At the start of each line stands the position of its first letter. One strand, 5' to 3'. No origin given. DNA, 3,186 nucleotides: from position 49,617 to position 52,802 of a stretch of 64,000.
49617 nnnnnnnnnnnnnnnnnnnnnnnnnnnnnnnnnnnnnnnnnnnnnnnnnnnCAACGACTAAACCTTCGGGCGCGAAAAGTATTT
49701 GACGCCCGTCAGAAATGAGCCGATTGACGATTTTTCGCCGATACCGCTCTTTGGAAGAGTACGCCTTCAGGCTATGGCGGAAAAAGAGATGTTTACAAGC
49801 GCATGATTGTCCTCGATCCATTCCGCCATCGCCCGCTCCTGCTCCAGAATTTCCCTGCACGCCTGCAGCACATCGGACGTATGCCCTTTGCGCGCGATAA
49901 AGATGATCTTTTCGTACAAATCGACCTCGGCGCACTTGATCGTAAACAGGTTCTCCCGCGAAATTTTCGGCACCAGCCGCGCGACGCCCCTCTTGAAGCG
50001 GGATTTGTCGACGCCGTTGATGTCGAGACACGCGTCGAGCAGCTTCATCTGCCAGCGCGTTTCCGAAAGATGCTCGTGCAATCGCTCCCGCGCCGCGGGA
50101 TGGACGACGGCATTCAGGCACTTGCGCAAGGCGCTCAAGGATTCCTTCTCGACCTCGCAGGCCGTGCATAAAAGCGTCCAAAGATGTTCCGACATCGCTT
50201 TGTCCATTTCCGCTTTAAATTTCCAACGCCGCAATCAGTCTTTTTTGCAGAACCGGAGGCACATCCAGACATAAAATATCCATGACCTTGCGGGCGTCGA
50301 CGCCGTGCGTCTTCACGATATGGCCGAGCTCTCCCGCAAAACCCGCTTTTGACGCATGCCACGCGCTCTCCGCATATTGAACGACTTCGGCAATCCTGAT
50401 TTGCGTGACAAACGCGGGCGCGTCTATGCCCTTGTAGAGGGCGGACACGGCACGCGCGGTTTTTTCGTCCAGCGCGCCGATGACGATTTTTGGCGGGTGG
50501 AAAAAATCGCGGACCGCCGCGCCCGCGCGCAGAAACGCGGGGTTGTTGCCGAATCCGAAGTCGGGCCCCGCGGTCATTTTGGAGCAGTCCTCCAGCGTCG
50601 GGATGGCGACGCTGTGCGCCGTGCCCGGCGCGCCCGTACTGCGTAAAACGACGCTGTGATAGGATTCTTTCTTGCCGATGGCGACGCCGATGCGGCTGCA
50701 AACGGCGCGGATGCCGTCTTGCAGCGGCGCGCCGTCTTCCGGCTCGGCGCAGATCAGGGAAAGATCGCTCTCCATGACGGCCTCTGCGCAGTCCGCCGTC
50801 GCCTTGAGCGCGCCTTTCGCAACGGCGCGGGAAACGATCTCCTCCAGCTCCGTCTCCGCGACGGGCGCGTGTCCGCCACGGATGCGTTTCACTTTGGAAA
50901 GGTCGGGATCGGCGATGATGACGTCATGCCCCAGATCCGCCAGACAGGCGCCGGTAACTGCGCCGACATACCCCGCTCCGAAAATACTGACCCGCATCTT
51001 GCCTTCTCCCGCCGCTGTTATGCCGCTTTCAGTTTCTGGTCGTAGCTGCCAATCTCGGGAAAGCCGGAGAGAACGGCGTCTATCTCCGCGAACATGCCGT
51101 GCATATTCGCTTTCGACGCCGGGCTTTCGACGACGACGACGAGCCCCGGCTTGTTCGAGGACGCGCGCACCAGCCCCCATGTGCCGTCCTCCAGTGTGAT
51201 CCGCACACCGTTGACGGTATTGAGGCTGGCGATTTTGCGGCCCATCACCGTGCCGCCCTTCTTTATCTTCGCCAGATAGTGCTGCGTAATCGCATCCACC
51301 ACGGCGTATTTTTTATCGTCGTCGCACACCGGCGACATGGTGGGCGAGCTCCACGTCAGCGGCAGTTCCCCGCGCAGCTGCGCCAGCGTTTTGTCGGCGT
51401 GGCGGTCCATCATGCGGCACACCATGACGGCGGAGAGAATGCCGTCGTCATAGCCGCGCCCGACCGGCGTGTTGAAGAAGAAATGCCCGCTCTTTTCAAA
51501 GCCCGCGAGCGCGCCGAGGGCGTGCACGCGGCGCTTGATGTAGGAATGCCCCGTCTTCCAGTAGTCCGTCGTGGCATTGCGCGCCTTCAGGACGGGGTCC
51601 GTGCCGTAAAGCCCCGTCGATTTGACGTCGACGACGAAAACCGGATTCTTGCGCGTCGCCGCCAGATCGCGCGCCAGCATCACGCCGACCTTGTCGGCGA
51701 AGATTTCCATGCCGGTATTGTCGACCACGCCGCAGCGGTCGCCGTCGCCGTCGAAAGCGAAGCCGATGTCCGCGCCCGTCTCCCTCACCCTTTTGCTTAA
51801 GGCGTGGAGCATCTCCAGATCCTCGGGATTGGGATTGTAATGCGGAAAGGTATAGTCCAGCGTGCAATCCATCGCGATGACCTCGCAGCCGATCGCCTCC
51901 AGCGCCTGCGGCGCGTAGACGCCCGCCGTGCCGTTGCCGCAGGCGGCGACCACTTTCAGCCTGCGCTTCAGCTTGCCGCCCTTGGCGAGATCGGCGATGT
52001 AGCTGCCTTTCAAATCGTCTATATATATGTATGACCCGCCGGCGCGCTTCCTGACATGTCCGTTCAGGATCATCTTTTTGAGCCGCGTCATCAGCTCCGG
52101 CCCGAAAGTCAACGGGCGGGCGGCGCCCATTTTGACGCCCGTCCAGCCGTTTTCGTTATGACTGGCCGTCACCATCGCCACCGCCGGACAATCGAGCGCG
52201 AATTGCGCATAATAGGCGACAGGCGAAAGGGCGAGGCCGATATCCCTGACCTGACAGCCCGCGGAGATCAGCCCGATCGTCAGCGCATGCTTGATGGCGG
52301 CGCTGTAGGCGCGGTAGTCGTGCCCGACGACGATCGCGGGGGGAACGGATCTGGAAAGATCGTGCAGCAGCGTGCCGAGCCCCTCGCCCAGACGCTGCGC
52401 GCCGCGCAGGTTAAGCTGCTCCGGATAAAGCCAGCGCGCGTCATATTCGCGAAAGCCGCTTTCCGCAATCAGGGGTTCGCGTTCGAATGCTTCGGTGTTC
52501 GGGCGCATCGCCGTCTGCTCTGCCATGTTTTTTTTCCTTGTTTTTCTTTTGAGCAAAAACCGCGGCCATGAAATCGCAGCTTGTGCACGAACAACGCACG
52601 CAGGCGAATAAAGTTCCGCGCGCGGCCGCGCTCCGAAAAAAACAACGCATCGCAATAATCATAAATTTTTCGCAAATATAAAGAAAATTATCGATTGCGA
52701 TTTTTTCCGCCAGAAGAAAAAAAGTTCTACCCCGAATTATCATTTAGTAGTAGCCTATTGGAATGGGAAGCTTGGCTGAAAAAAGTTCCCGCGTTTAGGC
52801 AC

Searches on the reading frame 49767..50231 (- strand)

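Call 13: search_protein_families(library=pfam, proteins=[window:49767-50231:-], max_evalue=0.01)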
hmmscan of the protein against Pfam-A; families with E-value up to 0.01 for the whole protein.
window:49767-50231:- (154 aa): 1 family
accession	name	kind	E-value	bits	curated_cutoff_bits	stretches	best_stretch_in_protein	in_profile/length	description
PF05974.18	DUF892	-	1.5e-14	54.8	23.7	2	14-87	3-77/159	Domain of unknown function (DUF892)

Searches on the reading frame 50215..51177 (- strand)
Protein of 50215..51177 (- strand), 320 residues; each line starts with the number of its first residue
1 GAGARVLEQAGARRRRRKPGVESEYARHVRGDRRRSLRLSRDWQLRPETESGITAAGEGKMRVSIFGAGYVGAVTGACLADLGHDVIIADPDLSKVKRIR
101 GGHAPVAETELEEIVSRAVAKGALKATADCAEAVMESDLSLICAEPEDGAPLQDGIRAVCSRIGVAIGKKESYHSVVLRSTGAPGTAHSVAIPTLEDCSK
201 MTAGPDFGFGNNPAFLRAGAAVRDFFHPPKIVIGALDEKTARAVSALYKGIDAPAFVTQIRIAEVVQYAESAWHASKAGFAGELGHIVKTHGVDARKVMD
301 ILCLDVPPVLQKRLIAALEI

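Call 5: search_protein_families(library=pfam, proteins=[window:50215-51177:-], max_evalue=0.001)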
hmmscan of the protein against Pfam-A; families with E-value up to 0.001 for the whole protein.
window:50215-51177:- (320 aa): 2 families
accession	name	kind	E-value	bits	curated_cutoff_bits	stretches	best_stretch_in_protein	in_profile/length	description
PF03721.20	UDPG_MGDP_dh_N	-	6.9e-39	133.8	27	1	61-245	1-185/187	UDP-glucose/GDP-mannose dehydrogenase family, NAD binding domain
PF00984.24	UDPG_MGDP_dh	-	3e-05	24.5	25.4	1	262-305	2-45/94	UDP-glucose/GDP-mannose dehydrogenase family, central domain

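Call 34: search_protein_families(library=ncbifam, proteins=[window:50215-51177:-], max_evalue=0.00001)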
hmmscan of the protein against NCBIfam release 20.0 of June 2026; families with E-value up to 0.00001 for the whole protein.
window:50215-51177:- (320 aa): 6 families
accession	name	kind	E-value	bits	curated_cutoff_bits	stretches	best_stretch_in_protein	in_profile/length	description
TIGR03026.1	NDP-sugDHase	subfamily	2.4e-56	191.3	189.8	1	61-305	1-246/413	nucleotide sugar dehydrogenase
NF041297.1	UDPGDh_AglM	equivalog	1.1e-55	189.3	670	1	61-305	1-250/429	UDP-glucose 6-dehydrogenase AglM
NF047673.2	TeichurnBiosyTuaD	equivalog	1.2e-35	123.5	700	1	62-305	3-243/439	UDP-glucose 6-dehydrogenase TuaD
NF040825.1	UDPMaNacDH_Arch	equivalog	2.6e-20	72.7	750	1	61-299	1-236/418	UDP-N-acetyl-D-mannosamine dehydrogenase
NF008286.0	PRK11064.1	equivalog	1.6e-14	53.4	459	1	62-298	5-243/420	UDP-N-acetyl-D-mannosamine dehydrogenase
NF011631.0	PRK15057.1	equivalog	1.9e-14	53.6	757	1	61-305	1-235/388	UDP-glucose 6-dehydrogenase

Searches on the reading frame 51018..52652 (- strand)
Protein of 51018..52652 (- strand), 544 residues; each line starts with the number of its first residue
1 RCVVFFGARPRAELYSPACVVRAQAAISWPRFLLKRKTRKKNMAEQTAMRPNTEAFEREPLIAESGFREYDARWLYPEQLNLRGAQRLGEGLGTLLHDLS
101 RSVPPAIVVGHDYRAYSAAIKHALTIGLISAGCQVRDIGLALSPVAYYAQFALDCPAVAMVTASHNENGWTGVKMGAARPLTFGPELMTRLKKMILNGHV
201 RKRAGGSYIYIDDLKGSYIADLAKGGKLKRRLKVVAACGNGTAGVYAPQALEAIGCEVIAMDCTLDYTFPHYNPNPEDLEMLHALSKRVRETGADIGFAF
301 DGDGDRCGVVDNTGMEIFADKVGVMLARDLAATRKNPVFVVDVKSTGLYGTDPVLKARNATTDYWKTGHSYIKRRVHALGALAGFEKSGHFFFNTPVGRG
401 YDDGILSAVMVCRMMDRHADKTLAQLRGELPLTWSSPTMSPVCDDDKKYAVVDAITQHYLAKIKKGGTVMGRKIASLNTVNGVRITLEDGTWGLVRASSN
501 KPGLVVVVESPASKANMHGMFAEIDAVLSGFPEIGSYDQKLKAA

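Call 5: search_protein_families(library=pfam, proteins=[window:51018-52652:-], max_evalue=0.001)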
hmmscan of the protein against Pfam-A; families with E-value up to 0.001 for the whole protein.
window:51018-52652:- (544 aa): 4 families
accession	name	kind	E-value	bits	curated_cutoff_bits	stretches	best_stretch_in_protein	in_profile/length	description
PF02879.22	PGM_PMM_II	-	7.8e-27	94.3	29.3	1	227-314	16-103/103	Phosphoglucomutase/phosphomannomutase, alpha/beta/alpha domain II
PF02878.22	PGM_PMM_I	-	3.6e-25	88.7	22.5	1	66-196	3-132/138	Phosphoglucomutase/phosphomannomutase, alpha/beta/alpha domain I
PF02880.22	PGM_PMM_III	-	8.9e-17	61.7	20.7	1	320-430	3-111/115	Phosphoglucomutase/phosphomannomutase, alpha/beta/alpha domain III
PF00408.26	PGM_PMM_IV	-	1e-05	25.9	23.1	1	461-526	21-67/68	Phosphoglucomutase/phosphomannomutase, C-terminal domain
